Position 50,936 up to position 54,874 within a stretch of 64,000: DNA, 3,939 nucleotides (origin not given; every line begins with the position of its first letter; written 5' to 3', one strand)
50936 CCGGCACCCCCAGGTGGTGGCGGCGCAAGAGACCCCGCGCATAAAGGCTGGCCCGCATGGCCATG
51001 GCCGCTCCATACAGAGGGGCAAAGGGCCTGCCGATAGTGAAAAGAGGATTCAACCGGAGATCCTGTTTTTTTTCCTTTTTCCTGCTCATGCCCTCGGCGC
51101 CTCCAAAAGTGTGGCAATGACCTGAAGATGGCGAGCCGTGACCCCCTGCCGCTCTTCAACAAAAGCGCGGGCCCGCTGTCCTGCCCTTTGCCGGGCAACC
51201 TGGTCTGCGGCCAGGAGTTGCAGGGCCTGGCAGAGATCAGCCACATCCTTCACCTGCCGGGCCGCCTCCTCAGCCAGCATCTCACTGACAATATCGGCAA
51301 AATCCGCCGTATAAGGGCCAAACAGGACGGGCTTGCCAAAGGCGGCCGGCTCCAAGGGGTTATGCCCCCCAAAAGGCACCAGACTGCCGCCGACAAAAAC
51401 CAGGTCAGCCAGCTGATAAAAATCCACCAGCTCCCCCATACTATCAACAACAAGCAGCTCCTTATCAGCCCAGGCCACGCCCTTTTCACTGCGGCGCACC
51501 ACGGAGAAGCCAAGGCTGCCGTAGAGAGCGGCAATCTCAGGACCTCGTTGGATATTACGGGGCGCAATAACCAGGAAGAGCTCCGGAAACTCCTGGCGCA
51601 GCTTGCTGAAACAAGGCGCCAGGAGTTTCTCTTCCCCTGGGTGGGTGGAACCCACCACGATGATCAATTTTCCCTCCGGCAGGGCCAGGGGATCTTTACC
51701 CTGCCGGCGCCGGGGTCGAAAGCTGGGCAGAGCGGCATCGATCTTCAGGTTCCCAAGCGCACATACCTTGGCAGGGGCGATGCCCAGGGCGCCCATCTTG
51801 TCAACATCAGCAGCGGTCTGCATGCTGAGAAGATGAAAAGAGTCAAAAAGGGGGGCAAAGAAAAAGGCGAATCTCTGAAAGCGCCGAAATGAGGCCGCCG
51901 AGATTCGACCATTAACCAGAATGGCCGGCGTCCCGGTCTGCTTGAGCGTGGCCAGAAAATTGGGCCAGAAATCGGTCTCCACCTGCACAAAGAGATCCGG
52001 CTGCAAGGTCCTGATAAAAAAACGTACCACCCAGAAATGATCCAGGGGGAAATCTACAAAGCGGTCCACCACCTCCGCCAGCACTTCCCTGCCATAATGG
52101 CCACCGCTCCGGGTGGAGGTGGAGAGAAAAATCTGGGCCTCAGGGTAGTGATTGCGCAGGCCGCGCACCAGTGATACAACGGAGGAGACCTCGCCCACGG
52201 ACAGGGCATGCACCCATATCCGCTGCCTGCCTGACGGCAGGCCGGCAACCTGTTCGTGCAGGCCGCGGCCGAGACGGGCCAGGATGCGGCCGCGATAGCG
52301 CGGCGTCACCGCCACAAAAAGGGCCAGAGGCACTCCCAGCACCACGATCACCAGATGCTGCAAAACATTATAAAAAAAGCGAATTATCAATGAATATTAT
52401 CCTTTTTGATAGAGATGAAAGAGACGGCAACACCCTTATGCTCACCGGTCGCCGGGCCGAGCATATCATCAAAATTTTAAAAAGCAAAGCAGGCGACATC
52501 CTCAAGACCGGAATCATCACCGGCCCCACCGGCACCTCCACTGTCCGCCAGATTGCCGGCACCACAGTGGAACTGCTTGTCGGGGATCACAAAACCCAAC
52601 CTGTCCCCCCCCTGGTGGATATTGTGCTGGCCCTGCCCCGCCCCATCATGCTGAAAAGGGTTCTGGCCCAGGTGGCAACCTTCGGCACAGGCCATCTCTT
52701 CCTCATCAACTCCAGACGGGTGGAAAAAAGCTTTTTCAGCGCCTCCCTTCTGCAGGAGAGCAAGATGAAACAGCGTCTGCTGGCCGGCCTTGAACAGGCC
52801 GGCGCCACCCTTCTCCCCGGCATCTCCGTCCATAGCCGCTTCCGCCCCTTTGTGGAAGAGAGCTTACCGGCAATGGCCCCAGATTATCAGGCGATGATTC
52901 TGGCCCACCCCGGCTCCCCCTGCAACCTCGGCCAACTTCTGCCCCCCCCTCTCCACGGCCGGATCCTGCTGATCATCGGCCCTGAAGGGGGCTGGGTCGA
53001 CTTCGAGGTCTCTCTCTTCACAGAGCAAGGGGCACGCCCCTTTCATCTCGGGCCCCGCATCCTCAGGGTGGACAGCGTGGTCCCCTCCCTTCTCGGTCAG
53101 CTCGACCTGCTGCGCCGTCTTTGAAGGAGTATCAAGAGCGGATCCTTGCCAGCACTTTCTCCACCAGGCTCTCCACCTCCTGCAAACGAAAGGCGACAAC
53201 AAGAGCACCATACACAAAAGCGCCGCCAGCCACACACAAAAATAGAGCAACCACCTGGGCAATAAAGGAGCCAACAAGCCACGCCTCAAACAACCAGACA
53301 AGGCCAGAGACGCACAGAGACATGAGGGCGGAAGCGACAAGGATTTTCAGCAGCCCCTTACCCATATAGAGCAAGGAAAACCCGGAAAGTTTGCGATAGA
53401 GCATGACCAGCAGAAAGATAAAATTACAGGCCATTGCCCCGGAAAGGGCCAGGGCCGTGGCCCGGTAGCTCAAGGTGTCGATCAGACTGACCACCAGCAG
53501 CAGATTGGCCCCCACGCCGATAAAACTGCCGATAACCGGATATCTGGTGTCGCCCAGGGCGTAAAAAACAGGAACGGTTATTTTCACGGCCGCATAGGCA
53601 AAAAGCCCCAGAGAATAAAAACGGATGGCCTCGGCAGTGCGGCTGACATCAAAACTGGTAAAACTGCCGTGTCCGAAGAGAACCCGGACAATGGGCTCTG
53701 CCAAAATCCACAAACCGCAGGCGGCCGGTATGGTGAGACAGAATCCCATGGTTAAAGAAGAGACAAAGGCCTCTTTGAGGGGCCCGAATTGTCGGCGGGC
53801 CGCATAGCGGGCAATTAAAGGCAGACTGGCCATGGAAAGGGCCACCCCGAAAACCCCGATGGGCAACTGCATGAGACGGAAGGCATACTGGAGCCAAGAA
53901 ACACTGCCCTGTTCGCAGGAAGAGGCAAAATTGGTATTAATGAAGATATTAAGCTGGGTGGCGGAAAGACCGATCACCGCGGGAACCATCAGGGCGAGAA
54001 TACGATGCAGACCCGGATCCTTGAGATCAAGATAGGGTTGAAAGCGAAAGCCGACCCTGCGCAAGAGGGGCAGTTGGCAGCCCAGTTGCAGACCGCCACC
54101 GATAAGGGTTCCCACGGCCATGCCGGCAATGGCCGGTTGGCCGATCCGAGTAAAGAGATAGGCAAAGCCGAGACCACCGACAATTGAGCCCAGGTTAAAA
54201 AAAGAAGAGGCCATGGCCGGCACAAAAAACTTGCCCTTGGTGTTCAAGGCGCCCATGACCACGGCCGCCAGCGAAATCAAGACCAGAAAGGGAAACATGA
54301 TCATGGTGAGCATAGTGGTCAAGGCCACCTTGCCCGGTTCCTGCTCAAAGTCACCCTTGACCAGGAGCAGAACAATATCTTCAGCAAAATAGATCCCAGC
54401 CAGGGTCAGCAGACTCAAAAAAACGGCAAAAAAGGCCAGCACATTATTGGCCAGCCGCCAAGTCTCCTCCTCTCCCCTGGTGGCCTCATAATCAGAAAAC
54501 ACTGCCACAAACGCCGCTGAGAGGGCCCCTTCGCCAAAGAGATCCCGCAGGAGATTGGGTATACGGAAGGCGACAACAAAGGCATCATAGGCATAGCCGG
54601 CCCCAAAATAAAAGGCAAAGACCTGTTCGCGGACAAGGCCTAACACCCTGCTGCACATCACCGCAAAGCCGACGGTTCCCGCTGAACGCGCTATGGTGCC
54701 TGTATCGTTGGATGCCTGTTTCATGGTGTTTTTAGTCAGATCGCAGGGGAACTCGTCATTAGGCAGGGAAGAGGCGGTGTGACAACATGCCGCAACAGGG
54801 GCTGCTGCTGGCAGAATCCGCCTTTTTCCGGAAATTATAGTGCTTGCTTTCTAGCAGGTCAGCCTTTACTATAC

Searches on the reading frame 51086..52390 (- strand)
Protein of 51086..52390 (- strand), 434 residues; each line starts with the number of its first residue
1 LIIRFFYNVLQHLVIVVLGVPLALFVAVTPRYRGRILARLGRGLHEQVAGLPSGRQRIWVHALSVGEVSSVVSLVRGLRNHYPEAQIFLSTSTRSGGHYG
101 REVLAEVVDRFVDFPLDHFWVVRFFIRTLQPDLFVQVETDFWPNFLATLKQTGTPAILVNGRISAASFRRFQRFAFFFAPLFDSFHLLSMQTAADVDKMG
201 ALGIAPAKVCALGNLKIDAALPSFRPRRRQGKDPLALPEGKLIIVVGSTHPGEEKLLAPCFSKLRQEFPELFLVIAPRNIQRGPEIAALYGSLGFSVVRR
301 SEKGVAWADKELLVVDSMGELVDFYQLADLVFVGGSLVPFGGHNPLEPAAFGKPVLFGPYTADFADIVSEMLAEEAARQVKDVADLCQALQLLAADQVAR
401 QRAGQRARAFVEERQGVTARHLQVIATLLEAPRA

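Call 13: search_protein_families(library=pfam, proteins=[window:51086-52390:-])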
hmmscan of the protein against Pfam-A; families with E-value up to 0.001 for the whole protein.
window:51086-52390:- (434 aa): 2 families
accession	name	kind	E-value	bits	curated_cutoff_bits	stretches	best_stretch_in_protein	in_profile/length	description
PF04413.22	Glycos_transf_N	-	1.2e-50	172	23.9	1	52-218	13-178/179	3-Deoxy-D-manno-octulosonic-acid transferase (kdotransferase)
PF00534.26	Glycos_transf_1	-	0.00076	19.5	26.4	0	315-409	80-171/172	Glycosyl transferases group 1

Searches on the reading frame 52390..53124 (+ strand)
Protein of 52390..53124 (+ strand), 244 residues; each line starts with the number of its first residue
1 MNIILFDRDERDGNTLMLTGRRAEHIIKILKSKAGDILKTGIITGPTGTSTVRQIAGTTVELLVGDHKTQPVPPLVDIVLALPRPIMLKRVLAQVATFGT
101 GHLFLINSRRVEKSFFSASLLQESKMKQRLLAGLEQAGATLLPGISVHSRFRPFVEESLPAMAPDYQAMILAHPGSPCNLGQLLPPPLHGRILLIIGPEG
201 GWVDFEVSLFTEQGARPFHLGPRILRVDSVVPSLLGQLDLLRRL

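Call 13: search_protein_families(library=pfam, proteins=[window:52390-53124:+])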
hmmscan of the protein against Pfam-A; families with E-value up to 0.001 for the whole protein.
window:52390-53124:+ (244 aa): 1 family
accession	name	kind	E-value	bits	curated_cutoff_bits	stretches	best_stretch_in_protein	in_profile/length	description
PF04452.19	Methyltrans_RNA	-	9.4e-26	90.8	23.9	1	75-231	6-157/165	RNA methyltransferase domain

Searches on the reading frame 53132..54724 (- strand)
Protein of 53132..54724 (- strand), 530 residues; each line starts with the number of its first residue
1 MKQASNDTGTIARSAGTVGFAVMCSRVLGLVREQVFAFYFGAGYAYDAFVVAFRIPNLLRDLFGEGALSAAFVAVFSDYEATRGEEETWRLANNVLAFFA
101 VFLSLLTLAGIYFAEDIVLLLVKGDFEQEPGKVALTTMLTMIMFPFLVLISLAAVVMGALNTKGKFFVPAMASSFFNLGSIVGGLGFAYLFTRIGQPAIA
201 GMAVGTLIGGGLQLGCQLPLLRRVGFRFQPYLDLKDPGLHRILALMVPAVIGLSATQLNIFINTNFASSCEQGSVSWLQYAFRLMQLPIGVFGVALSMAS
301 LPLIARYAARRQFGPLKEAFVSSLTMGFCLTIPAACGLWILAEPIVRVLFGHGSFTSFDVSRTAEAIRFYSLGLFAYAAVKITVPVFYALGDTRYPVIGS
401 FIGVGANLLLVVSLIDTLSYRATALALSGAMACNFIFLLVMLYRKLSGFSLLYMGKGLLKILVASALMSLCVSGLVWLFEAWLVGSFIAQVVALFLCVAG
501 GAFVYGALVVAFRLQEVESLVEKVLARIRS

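Call 13: search_protein_families(library=pfam, proteins=[window:53132-54724:-])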
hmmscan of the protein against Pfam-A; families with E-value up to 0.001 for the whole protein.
window:53132-54724:- (530 aa): 2 families
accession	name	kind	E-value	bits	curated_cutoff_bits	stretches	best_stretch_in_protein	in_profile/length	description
PF03023.19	MurJ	-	3.9e-112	375.6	27.4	1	37-492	2-450/451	Lipid II flippase MurJ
PF01554.23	MatE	-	7.9e-08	32.6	24.9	1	248-410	1-158/161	MatE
